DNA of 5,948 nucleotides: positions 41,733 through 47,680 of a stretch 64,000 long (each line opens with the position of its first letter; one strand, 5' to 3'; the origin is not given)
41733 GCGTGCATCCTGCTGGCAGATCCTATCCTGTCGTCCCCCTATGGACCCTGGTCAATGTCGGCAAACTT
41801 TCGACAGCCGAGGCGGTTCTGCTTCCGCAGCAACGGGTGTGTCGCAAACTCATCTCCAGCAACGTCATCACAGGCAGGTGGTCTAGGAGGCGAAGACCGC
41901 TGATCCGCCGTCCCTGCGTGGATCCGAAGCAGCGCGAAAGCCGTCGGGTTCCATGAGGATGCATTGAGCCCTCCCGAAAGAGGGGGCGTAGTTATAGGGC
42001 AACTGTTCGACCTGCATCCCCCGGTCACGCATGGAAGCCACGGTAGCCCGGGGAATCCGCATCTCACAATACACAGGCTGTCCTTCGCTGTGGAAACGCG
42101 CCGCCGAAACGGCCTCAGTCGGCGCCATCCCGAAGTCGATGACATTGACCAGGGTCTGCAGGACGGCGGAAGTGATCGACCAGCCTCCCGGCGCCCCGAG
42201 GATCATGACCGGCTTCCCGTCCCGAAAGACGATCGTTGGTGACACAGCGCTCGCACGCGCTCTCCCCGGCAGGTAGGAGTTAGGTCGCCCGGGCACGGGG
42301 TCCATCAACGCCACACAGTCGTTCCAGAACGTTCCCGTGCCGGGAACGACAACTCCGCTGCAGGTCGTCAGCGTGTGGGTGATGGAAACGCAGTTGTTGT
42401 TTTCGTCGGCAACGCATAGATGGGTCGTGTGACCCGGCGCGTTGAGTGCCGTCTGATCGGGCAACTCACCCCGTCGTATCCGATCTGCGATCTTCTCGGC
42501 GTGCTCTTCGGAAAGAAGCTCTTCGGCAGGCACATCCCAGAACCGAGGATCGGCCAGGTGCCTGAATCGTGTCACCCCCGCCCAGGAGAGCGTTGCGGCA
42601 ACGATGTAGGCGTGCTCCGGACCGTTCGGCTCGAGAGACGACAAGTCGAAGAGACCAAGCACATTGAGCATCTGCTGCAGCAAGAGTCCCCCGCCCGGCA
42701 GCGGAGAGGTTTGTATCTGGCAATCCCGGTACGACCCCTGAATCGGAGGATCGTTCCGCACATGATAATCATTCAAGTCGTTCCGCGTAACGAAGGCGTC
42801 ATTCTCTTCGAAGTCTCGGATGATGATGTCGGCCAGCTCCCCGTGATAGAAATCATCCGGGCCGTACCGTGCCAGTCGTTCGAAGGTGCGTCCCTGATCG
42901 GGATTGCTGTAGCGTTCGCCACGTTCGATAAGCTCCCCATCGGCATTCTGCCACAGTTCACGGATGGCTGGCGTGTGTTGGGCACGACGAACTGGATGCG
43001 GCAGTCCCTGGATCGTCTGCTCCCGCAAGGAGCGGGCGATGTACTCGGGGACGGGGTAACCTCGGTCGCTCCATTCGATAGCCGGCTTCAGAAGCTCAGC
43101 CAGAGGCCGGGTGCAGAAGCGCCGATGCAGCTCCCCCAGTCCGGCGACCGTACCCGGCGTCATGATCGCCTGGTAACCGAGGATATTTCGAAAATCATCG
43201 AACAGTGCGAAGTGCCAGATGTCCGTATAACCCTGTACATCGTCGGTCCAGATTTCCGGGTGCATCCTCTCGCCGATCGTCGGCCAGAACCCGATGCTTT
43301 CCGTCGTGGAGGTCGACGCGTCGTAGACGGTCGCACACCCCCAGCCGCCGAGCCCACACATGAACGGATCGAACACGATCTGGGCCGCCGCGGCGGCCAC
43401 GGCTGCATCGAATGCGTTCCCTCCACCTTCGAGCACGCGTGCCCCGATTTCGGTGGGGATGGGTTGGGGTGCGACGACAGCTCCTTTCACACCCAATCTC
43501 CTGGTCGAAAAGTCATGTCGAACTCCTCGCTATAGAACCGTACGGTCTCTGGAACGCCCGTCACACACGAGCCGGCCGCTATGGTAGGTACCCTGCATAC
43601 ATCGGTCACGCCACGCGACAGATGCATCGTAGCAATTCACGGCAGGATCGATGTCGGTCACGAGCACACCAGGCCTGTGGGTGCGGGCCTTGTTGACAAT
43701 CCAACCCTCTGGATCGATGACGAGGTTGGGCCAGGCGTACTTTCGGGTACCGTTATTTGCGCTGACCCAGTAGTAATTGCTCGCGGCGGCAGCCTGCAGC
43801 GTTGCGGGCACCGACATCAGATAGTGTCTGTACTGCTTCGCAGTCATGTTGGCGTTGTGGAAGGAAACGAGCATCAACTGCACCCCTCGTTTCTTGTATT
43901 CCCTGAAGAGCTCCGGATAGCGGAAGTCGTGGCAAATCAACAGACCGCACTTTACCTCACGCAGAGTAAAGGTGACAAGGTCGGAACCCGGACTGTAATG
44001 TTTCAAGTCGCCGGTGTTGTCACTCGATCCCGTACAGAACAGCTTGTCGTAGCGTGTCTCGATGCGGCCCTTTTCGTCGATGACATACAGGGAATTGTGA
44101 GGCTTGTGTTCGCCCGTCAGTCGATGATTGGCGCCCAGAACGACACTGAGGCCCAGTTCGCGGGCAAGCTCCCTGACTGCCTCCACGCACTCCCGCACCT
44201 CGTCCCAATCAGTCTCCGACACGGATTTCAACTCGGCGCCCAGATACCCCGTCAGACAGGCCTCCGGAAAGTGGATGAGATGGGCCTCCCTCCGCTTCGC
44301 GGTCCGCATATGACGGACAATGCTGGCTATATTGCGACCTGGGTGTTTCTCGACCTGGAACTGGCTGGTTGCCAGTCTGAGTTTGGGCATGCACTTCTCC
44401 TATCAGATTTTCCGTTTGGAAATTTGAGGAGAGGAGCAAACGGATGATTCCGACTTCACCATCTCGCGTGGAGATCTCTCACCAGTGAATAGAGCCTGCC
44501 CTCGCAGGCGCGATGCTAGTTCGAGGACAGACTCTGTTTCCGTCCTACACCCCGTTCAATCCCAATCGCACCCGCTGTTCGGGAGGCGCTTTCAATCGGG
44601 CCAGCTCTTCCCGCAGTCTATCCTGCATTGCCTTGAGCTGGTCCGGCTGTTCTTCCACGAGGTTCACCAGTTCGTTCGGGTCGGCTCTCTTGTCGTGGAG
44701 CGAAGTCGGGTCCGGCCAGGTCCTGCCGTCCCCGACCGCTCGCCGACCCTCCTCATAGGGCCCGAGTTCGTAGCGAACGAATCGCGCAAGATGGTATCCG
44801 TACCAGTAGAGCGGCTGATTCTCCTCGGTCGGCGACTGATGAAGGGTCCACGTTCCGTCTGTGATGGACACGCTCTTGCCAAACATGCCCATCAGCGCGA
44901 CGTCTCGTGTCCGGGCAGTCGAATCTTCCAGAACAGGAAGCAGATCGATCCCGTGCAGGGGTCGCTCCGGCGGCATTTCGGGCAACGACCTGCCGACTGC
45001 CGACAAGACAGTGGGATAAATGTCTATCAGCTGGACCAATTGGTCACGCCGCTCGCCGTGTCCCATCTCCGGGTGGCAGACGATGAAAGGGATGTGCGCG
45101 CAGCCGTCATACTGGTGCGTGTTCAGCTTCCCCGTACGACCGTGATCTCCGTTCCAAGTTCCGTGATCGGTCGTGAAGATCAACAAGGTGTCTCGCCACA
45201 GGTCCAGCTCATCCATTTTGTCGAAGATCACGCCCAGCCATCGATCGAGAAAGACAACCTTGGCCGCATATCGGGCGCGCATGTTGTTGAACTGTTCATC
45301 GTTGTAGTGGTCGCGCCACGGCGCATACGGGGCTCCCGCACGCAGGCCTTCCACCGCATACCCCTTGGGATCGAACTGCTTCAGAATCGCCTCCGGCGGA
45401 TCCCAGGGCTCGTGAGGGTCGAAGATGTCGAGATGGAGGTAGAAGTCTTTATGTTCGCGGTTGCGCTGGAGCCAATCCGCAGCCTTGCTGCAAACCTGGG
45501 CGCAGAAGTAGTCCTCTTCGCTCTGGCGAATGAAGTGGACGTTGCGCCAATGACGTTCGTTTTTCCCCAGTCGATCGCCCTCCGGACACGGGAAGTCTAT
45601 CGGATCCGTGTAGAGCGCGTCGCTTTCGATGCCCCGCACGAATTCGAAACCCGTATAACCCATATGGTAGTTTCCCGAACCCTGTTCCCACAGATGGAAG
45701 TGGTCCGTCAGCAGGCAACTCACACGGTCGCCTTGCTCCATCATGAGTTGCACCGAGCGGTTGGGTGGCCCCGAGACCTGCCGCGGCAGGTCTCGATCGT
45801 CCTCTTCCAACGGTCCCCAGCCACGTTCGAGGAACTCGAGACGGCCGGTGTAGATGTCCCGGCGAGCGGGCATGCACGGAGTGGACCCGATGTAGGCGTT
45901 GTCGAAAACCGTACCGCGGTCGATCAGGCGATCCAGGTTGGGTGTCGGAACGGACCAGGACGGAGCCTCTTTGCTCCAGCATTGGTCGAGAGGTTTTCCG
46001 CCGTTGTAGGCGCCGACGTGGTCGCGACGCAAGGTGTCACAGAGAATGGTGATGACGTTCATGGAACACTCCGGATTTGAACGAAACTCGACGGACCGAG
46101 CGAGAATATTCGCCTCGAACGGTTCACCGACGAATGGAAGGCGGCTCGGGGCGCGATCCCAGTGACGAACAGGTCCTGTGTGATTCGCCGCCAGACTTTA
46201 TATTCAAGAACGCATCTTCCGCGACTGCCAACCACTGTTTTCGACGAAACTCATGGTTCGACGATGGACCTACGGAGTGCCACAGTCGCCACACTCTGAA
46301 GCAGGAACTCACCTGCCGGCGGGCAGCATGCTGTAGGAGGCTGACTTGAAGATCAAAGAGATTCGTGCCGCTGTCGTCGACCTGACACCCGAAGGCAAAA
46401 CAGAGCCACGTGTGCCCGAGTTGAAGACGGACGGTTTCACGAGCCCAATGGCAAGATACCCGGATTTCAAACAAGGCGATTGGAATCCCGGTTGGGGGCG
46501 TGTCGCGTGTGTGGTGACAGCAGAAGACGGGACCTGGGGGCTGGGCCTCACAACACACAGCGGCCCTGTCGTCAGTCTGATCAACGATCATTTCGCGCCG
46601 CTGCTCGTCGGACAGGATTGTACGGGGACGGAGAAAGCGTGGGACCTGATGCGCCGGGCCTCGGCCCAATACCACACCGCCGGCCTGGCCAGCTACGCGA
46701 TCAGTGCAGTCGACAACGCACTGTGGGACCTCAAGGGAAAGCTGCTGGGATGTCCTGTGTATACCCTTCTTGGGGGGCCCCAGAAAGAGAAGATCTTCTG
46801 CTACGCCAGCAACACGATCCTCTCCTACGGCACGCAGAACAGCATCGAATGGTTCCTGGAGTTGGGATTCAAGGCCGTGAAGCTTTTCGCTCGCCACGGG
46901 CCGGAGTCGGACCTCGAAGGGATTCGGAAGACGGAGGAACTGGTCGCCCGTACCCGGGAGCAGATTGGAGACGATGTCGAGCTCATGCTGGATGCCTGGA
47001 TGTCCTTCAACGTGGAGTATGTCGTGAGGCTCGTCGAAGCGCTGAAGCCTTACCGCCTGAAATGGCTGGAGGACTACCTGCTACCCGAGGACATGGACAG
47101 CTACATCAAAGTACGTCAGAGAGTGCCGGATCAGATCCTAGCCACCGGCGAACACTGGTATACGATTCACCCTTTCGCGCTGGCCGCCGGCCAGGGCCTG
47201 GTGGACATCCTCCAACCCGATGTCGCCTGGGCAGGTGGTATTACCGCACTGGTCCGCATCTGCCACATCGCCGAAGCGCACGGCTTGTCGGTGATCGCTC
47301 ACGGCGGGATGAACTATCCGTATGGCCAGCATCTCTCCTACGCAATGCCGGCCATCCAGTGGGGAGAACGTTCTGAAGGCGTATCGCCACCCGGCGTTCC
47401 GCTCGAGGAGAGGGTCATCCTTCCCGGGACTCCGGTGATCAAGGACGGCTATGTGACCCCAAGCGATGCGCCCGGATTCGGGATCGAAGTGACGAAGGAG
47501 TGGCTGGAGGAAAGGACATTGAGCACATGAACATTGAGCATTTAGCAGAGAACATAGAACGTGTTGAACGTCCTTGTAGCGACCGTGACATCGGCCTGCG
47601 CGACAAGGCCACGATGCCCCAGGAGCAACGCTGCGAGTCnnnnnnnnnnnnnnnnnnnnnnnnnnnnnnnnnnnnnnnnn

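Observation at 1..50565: Extreme local expansion of PhyH/TauD-type 2OG oxygenases, interleaved with cytoplasmic sulfatases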

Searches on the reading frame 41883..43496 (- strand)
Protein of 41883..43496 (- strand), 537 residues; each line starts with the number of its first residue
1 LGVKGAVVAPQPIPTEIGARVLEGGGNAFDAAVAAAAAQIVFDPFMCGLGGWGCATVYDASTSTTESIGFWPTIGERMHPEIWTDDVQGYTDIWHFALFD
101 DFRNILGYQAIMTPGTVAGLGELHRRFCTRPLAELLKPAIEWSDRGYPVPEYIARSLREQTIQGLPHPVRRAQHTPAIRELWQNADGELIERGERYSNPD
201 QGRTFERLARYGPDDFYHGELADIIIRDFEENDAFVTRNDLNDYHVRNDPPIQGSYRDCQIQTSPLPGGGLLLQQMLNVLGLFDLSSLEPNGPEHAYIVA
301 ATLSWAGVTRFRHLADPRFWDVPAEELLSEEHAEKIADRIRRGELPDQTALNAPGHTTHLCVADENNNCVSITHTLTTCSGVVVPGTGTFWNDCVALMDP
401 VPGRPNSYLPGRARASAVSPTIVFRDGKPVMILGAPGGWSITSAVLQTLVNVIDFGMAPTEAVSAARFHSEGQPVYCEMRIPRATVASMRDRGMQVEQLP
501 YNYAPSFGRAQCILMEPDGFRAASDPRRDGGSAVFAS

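Call 8: search_protein_families(library=pfam, proteins=[window:41883-43496:-], max_evalue=0.001)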
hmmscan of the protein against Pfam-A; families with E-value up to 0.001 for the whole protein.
window:41883-43496:- (537 aa): 1 family
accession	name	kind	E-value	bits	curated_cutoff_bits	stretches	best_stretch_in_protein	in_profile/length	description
PF01019.26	G_glu_transpept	-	1.7e-108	364.1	27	1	20-530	2-512/512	Gamma-glutamyltranspeptidase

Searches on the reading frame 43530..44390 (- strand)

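Call 8: search_protein_families(library=pfam, proteins=[window:43530-44390:-], max_evalue=0.001)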
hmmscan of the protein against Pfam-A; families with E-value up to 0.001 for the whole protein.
window:43530-44390:- (286 aa): 1 family
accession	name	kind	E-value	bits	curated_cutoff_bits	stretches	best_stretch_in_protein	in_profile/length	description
PF00795.27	CN_hydrolase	-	3.6e-25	89.2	23.2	1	16-250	13-249/256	Carbon-nitrogen hydrolase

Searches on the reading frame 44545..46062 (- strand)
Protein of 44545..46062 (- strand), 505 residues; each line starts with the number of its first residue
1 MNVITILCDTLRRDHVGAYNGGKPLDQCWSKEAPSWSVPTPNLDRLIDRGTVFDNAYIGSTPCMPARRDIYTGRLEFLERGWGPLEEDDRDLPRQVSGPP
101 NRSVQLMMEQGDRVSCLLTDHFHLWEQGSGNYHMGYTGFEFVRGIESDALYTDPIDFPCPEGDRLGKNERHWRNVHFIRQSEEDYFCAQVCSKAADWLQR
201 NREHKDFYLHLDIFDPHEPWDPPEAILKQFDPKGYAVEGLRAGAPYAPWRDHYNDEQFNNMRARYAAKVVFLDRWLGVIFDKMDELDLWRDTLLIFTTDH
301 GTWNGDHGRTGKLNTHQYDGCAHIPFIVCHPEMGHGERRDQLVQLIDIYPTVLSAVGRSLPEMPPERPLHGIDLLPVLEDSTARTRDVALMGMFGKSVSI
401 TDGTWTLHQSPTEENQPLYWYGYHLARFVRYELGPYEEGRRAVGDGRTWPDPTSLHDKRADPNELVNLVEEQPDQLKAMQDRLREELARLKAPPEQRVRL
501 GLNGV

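Call 5: search_protein_families(library=pfam, proteins=[window:44545-46062:-], max_evalue=0.01)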
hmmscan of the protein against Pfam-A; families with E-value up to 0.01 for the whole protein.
window:44545-46062:- (505 aa): 4 families
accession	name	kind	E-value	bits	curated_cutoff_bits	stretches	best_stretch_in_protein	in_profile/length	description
PF00884.28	Sulfatase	-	2.5e-28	99.7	25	1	2-357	2-300/301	Sulfatase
PF16347.10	SGSH_C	-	4.3e-07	30.6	29.3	1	317-386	11-77/154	N-sulphoglucosamine sulphohydrolase, C-terminal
PF01663.27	Phosphodiest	-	0.0012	19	23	0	264-305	183-224/342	Type I phosphodiesterase / nucleotide pyrophosphatase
PF01676.23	Metalloenzyme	-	0.0073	16.3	24.3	0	265-356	169-248/252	Metalloenzyme superfamily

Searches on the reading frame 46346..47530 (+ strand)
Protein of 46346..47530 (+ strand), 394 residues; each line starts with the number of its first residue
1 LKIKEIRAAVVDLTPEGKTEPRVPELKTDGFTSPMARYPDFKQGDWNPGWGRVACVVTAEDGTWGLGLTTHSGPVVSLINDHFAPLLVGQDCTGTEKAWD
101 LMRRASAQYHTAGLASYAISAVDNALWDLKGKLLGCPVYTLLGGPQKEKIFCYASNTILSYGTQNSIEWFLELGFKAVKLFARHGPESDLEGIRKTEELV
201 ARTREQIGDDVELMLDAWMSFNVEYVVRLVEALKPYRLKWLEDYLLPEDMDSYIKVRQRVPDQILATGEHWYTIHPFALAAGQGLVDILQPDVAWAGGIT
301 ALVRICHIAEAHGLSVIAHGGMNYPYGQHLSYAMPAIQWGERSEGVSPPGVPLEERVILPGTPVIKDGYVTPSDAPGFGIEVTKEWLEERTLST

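Call 8: search_protein_families(library=pfam, proteins=[window:46346-47530:+], max_evalue=0.001)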
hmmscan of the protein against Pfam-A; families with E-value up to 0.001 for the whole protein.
window:46346-47530:+ (394 aa): 2 families
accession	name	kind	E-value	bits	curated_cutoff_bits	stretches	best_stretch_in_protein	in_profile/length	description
PF13378.12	MR_MLE_C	-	4.6e-47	161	29.4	1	172-385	12-218/219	Enolase C-terminal domain-like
PF02746.21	MR_MLE_N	-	1.3e-15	58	22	1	56-143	32-117/117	Mandelate racemase / muconate lactonizing enzyme, N-terminal domain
